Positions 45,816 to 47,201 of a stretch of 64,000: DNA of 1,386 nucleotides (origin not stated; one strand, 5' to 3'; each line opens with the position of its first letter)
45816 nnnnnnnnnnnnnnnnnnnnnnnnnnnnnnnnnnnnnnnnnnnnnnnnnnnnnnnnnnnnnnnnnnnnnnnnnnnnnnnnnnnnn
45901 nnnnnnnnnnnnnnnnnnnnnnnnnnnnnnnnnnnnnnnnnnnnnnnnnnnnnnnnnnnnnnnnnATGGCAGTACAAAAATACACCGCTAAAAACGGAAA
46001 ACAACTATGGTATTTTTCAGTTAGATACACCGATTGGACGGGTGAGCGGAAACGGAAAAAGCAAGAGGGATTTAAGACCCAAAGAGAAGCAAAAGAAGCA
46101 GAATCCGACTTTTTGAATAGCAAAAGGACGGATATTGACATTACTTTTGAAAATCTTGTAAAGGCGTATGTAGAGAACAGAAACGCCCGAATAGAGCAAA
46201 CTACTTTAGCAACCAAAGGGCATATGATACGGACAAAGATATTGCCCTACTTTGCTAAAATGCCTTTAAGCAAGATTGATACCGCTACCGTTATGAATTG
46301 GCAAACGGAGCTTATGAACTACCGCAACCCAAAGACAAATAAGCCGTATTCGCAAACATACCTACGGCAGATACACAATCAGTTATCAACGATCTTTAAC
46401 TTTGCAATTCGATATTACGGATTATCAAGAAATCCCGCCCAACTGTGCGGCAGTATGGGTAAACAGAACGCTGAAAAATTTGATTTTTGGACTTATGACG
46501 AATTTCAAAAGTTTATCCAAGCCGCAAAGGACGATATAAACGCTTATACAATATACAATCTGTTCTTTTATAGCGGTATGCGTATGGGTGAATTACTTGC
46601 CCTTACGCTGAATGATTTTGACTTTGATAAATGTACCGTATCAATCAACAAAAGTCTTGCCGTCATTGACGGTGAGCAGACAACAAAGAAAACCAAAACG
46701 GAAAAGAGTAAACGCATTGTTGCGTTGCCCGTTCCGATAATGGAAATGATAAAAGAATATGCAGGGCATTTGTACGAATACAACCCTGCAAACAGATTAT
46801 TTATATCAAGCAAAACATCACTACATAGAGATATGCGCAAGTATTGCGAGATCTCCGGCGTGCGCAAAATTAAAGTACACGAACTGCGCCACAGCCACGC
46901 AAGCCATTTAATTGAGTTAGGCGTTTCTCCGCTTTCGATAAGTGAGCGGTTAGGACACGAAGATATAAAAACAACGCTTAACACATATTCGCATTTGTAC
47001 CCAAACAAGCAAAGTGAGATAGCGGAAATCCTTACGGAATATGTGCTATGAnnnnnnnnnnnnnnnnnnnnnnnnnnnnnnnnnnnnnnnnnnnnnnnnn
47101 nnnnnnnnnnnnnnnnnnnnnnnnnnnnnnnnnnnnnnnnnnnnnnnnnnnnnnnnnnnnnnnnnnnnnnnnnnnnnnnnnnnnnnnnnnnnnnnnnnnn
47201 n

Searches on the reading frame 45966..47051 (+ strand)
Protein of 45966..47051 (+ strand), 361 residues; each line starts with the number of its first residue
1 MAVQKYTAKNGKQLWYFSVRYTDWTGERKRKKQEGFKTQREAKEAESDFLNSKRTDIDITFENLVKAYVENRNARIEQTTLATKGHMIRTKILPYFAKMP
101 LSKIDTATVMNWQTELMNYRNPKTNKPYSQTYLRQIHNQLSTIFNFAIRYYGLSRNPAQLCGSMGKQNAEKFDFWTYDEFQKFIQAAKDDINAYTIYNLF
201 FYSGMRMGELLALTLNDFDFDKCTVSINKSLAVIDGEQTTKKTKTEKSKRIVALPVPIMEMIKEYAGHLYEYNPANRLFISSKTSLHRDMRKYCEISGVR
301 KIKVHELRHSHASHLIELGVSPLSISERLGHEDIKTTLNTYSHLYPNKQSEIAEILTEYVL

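Call 71: search_protein_families(library=pfam, proteins=[window:45966-47051:+], max_evalue=0.00001)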
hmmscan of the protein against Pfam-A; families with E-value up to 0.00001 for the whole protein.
window:45966-47051:+ (361 aa): 3 families
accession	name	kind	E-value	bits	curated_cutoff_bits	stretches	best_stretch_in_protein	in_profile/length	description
PF00589.27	Phage_integrase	-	4.9e-26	92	27.1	1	176-346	4-170/172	Phage integrase family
PF14659.12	Phage_int_SAM_3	-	2.3e-15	57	22.6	1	60-117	1-58/58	Phage integrase, N-terminal SAM-like domain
PF14657.12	Arm-DNA-bind_4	-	3e-13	49.6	22.3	1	15-53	2-42/47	Arm DNA-binding domain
